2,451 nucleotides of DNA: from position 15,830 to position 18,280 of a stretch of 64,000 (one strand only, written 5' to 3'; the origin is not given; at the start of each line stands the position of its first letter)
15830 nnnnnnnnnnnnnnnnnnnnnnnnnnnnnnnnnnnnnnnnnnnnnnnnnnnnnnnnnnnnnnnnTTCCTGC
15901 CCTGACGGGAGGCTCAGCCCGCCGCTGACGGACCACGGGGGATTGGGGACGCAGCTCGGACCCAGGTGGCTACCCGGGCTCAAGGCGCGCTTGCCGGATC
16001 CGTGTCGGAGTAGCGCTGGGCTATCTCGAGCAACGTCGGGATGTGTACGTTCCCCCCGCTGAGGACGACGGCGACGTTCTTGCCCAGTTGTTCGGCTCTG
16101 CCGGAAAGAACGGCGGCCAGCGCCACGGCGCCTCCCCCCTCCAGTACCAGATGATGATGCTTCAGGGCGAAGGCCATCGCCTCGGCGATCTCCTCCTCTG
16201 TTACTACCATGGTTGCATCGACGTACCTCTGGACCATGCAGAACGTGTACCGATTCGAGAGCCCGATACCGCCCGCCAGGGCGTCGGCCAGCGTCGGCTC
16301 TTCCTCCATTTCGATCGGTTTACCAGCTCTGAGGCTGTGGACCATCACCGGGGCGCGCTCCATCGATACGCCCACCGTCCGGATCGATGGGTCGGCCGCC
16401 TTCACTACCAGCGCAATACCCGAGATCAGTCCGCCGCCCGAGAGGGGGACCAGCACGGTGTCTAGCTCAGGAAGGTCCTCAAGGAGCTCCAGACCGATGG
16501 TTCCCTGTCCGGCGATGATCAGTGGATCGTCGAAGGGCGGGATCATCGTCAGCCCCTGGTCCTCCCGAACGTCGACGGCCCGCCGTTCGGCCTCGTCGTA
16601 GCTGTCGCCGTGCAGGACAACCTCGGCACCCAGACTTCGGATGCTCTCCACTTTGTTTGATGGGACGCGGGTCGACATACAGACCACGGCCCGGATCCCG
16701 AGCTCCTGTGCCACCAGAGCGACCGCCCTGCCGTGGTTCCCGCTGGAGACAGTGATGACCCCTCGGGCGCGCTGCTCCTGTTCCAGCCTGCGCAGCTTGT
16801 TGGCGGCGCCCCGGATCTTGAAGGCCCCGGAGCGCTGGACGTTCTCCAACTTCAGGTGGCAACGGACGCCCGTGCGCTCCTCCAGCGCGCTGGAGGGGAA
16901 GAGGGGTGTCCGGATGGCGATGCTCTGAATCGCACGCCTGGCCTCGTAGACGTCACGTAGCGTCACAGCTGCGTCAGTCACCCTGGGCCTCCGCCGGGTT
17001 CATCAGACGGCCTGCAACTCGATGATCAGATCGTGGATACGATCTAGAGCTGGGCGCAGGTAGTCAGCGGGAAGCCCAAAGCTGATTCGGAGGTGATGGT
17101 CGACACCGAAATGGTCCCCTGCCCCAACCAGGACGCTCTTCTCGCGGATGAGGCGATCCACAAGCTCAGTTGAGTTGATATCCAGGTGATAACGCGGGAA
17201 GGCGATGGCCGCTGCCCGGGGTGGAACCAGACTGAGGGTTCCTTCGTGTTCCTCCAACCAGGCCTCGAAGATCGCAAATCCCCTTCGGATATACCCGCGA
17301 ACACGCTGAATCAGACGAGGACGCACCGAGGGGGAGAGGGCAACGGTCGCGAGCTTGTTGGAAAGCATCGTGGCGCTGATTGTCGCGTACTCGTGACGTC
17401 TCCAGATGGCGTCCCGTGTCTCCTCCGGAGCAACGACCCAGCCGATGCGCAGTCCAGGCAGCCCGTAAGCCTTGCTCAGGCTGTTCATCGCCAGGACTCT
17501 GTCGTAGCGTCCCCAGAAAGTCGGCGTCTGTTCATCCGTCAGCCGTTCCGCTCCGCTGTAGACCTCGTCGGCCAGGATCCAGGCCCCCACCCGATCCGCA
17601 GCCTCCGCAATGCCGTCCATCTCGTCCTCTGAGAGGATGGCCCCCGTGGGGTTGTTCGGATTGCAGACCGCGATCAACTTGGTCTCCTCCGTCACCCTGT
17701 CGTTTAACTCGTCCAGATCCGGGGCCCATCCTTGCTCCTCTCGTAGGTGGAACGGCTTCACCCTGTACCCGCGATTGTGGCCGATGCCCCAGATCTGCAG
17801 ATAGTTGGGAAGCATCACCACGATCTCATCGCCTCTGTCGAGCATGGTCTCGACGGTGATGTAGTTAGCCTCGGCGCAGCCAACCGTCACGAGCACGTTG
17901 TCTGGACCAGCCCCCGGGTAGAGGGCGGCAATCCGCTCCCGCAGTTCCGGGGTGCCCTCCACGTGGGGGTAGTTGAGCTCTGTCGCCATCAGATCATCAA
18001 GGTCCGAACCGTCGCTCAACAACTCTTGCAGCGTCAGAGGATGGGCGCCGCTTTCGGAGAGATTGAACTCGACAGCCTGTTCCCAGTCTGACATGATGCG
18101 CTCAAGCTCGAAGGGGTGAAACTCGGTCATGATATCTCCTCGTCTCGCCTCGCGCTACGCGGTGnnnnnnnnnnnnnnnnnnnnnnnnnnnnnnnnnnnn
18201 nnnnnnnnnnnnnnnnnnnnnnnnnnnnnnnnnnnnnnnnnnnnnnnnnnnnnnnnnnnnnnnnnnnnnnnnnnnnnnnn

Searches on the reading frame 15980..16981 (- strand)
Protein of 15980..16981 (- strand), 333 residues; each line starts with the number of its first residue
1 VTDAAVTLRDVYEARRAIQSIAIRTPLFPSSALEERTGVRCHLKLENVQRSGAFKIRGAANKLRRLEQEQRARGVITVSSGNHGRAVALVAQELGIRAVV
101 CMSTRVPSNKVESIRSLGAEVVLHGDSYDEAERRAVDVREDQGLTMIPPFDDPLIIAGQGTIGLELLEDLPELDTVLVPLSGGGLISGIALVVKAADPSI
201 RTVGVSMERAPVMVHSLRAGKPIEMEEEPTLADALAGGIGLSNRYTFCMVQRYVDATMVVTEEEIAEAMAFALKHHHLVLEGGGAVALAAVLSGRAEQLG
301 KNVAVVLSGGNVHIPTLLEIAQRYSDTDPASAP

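Call 32: search_protein_families(library=pfam, proteins=[window:15980-16981:-], max_evalue=0.00001)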
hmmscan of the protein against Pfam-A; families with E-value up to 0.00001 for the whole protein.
window:15980-16981:- (333 aa): 1 family
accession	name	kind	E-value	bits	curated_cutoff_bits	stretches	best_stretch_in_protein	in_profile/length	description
PF00291.31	PALP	-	4.2e-82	276.2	35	1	23-309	6-295/295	Pyridoxal-phosphate dependent enzyme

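Call 34: search_protein_families(library=ncbifam, proteins=[window:15980-16981:-], max_evalue=1e-10)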
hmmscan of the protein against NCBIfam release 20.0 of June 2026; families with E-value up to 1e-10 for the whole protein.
window:15980-16981:- (333 aa): 32 families (the best 25 are shown)
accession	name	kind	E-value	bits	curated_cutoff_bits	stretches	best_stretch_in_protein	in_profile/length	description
NF005680.0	PRK07476.1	equivalog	1.7e-123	411.7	413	1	5-319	4-318/326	hydroxyectoine utilization dehydratase EutB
TIGR02991.1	ectoine_eutB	equivalog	3.5e-112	374.4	413.35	1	6-314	1-308/317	hydroxyectoine utilization dehydratase EutB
TIGR01127.1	ilvA_1Cterm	equivalog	9.9e-101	337.5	378.75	1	25-320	1-294/380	threonine ammonia-lyase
NF005292.0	PRK06815.1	equivalog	8.4e-96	320.8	371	1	9-322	6-318/320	threonine/serine dehydratase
NF005600.0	PRK07334.1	equivalog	4.1e-93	312.2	496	1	3-323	7-323/408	threonine ammonia-lyase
NF006389.0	PRK08638.1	equivalog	6e-91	304.8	453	1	2-324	5-327/333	bifunctional threonine ammonia-lyase/L-serine ammonia-lyase TdcB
NF005454.0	PRK07048.1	equivalog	5.2e-85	285.4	452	1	3-320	4-319/324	threo-3-hydroxy-L-aspartate ammonia-lyase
NF006674.0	PRK09224.1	subfamily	8.4e-78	262.3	577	1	17-323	18-325/508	threonine ammonia-lyase IlvA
TIGR01124.1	ilvA_2Cterm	equivalog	6.2e-77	259.3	411.3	1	18-323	11-317/499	threonine ammonia-lyase, biosynthetic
NF045641.2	BHydaspDhtseBhcB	equivalog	1.1e-73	248.2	550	1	7-315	3-308/312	beta-hydroxyaspartate dehydratase BhcB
NF006094.0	PRK08246.1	subfamily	2e-72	244.2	331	1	6-315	5-307/310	serine/threonine dehydratase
NF009130.0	PRK12483.1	subfamily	4.6e-72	243.3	801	1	18-323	31-337/521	threonine ammonia-lyase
NF006390.0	PRK08639.1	equivalog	3.1e-70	237.3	421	1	4-323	5-326/418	threonine ammonia-lyase IlvA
TIGR02079.1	THD1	equivalog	6.8e-67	226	440.55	1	10-323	2-318/410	threonine ammonia-lyase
NF004771.0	PRK06110.1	equivalog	1.6e-64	218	317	1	6-319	3-314/323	threonine dehydratase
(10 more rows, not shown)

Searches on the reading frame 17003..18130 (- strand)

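Call 34: search_protein_families(library=ncbifam, proteins=[window:17003-18130:-], max_evalue=1e-10)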
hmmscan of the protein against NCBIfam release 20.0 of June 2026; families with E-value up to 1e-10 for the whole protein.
window:17003-18130:- (375 aa): 59 families (the best 25 are shown)
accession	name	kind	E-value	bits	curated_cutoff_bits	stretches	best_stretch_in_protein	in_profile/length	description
NF005593.0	PRK07324.1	equivalog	3e-86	289.8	476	1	5-371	4-370/373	aminotransferase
NF041364.1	GntC_guanitoxin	equivalog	4.3e-83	279.1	415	1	23-367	2-355/356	guanitoxin biosynthesis PLP-dependent (S)-gamma-hydroxy-L-arginine cyclodehydratase GntC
TIGR03947.1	viomycin_VioD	equivalog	2.5e-65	220.7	390.9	1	10-368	2-358/359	capreomycidine synthase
NF004770.0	PRK06108.1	subfamily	3.6e-45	154.5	422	1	47-369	62-392/396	pyridoxal phosphate-dependent aminotransferase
NF004975.0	PRK06348.1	equivalog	2.6e-36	125.5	549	1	45-368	53-382/384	pyridoxal phosphate-dependent aminotransferase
NF006230.0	PRK08363.1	equivalog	1.2e-35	123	534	1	50-369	62-392/398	alanine aminotransferase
NF005732.0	PRK07550.1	equivalog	2.6e-35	122.2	366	1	51-352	63-370/389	aminotransferase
TIGR01265.1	tyr_nico_aTase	subfamily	2.5e-34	118.9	292.45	1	58-367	73-397/403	tyrosine/nicotianamine family aminotransferase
NF041091.1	asp_aminotase_Arch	equivalog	3.5e-34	118.2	550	1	49-368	55-374/376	aspartate aminotransferase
NF005816.0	PRK07682.1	equivalog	6.8e-34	117.1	620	1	76-371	90-385/390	aminotransferase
NF004870.0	PRK06225.1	equivalog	8.3e-34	116.9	351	1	53-372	61-377/380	pyridoxal phosphate-dependent aminotransferase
NF052290.2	MocR_like_YczR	exception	1.1e-33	116.7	487.4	1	56-367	139-456/458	MocR-like transcription factor YczR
NF005744.0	PRK07568.1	subfamily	7.4e-33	113.9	389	1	49-265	57-279/398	pyridoxal phosphate-dependent aminotransferase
NF005817.0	PRK07683.1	equivalog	1.4e-32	112.8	575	1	76-370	88-382/387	aminotransferase A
TIGR04544.1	3metArgNH2trans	equivalog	3.8e-32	111.8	350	1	51-368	45-362/366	beta-methylarginine biosynthesis bifunctional aminotransferase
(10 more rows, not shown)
